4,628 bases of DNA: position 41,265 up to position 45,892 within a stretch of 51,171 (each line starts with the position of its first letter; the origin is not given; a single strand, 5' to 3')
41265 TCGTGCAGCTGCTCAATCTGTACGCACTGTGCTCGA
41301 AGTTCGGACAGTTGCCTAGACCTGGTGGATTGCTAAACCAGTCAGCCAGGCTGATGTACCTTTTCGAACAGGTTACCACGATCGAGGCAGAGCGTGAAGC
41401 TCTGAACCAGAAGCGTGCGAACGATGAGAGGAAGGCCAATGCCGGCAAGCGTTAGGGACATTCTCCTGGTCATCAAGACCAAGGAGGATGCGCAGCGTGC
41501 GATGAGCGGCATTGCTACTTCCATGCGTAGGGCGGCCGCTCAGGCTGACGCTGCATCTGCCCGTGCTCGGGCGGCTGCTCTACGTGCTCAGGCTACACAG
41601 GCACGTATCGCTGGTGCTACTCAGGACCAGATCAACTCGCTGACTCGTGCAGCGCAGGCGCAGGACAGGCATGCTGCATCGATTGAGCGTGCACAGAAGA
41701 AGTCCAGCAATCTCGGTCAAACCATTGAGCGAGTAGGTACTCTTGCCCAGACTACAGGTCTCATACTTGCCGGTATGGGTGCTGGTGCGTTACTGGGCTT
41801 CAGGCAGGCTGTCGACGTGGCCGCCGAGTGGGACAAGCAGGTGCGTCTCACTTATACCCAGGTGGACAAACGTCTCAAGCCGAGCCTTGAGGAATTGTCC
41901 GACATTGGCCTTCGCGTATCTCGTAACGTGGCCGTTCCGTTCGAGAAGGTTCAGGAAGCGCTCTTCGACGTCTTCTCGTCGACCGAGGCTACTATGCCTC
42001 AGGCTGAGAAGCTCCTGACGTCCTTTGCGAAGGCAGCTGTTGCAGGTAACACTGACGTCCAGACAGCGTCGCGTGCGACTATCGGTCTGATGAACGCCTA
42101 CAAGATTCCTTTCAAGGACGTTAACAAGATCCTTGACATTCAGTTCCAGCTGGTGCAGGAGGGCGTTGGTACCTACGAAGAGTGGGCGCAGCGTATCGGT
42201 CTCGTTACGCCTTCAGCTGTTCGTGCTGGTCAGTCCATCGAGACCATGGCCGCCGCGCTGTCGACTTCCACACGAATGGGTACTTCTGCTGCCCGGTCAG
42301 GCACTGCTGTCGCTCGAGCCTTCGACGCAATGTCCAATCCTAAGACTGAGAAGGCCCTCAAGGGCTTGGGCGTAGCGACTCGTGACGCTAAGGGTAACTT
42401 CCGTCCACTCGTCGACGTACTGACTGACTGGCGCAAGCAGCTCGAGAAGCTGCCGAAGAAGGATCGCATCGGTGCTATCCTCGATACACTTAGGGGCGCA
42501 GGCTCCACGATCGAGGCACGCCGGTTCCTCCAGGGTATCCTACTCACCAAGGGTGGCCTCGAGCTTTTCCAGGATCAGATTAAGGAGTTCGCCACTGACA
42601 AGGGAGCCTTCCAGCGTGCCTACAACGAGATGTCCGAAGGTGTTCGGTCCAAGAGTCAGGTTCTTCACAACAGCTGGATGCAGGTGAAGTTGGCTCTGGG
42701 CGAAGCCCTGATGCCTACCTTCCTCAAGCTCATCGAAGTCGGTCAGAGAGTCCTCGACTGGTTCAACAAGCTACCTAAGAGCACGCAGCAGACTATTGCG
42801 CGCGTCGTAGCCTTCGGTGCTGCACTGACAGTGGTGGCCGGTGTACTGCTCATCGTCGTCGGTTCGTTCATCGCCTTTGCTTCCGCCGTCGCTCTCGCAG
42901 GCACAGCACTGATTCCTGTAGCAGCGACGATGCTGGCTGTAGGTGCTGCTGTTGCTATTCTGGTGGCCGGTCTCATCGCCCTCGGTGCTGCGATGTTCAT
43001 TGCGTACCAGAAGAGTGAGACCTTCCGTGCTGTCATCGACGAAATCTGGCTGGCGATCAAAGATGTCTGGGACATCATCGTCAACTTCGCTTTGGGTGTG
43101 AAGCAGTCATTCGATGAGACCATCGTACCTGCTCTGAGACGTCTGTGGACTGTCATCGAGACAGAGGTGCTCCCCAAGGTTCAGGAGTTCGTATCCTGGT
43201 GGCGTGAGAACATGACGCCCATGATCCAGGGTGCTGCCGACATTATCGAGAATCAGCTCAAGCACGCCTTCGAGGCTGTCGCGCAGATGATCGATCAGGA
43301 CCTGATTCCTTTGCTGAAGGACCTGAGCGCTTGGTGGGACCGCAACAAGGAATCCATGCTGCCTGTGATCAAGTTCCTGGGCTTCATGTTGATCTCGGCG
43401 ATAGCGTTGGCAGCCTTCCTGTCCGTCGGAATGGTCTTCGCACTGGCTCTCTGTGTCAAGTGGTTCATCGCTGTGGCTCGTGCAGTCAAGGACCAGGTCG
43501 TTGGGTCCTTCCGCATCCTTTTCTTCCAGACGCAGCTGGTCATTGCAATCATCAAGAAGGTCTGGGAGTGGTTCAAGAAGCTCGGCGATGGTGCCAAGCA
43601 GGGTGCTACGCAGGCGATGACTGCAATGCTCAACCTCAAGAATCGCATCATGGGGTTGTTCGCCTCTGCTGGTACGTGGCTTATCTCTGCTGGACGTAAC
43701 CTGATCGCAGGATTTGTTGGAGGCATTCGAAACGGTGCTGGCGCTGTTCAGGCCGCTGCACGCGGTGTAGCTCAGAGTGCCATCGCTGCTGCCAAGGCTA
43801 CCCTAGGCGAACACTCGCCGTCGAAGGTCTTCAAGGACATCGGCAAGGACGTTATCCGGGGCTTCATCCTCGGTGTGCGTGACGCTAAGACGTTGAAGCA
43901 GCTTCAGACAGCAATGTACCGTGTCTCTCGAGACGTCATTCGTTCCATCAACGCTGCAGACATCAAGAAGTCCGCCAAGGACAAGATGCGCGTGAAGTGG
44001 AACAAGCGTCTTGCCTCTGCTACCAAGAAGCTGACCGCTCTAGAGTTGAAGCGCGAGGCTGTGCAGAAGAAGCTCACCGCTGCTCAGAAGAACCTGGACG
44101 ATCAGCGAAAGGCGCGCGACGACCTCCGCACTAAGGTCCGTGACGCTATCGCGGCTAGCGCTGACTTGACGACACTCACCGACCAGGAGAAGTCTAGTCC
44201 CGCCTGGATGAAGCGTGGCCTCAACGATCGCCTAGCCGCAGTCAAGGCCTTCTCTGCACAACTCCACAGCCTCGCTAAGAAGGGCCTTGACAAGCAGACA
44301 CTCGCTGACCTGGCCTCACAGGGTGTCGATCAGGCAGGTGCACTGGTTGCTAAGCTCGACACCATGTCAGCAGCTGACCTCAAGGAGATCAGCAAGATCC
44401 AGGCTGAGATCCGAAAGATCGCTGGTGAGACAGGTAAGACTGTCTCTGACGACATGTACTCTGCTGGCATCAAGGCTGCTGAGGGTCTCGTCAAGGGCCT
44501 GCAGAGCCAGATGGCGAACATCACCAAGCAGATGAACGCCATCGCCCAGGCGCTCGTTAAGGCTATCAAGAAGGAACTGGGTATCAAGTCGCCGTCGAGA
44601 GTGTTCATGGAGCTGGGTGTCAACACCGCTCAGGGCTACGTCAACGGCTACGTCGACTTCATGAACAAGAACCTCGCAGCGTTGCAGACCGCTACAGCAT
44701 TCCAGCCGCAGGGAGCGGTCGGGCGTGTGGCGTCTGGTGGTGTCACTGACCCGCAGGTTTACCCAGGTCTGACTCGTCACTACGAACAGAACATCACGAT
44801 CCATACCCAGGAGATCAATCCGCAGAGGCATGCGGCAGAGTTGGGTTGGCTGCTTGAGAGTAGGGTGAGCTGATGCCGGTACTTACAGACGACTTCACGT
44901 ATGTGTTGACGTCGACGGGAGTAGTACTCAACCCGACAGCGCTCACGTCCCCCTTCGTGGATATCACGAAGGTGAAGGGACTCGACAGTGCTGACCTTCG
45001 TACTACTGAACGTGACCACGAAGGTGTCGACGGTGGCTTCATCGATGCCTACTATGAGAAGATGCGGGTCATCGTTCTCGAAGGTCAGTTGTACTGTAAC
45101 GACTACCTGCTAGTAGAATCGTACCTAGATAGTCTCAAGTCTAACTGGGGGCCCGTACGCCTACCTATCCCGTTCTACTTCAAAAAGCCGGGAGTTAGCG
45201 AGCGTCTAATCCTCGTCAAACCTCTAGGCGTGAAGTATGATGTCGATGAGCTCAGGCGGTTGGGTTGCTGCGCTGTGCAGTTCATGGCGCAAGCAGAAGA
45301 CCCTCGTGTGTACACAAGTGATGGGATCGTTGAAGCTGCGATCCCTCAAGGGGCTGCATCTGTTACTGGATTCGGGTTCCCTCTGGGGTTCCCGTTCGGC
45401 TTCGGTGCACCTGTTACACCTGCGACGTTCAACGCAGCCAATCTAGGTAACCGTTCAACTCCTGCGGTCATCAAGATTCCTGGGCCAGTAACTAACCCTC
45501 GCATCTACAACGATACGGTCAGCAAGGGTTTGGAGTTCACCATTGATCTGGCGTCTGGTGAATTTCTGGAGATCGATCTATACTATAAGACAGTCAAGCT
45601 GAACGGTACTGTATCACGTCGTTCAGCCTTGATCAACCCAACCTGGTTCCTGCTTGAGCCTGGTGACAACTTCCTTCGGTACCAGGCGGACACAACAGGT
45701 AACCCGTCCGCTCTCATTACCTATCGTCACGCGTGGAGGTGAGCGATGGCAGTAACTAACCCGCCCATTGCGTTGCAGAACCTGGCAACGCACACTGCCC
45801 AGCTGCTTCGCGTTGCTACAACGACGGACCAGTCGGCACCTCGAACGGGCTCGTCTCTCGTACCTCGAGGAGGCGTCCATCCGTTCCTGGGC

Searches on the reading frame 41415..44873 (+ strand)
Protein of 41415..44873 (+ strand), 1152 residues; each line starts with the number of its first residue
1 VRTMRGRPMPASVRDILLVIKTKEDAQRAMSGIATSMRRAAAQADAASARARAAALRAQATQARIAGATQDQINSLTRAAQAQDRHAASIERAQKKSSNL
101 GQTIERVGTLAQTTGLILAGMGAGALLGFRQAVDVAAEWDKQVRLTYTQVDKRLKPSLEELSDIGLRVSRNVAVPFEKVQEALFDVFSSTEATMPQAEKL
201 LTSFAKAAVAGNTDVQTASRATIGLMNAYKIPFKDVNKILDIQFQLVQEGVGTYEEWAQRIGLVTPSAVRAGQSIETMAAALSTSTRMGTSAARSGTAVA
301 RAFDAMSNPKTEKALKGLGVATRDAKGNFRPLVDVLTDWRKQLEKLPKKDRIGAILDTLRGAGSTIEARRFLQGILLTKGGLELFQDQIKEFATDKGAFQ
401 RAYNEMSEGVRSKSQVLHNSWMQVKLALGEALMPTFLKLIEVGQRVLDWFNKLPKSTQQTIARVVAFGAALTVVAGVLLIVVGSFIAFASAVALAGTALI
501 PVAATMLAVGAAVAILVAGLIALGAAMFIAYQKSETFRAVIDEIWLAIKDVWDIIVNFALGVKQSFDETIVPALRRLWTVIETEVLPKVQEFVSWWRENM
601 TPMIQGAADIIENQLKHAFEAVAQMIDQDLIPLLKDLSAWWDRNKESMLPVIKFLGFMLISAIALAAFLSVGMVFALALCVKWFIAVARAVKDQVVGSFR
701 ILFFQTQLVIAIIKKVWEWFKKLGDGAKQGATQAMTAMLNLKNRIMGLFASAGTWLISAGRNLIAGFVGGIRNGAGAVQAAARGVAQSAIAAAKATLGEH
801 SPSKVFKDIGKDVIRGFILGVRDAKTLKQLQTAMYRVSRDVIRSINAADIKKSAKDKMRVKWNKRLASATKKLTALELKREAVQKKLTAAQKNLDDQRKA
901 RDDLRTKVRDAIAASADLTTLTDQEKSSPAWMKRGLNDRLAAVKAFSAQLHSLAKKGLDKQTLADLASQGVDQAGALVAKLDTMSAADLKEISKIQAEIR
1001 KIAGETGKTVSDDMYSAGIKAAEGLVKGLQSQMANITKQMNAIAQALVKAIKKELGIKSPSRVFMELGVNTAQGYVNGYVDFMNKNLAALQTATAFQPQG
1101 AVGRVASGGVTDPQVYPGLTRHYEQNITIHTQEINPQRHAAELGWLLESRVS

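Call 84: search_protein_families(library=pfam, proteins=[window:41415-44873:+], max_evalue=0.01)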
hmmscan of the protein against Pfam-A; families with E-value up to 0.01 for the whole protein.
window:41415-44873:+ (1152 aa): 1 family
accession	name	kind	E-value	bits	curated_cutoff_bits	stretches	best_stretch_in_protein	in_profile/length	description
PF10145.14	PhageMin_Tail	-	1.8e-26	93.7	33.2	1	192-359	30-199/201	Phage-related minor tail protein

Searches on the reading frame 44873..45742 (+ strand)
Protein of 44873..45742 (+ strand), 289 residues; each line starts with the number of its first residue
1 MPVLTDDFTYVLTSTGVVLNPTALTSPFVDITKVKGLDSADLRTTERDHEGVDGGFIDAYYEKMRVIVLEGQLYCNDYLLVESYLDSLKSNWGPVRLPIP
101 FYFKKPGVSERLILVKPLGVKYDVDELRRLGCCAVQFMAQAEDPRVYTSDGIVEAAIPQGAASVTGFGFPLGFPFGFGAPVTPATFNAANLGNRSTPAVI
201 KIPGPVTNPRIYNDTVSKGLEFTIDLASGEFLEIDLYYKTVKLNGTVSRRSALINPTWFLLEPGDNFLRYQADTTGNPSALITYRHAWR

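Call 84: search_protein_families(library=pfam, proteins=[window:44873-45742:+], max_evalue=0.01)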
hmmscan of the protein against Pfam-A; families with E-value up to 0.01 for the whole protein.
window:44873-45742:+ (289 aa): 1 family
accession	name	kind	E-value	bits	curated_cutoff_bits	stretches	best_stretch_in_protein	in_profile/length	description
PF22768.1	SPP1_Dit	-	8.4e-12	45.6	25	1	192-288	2-97/97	Siphovirus-type tail component, C-terminal domain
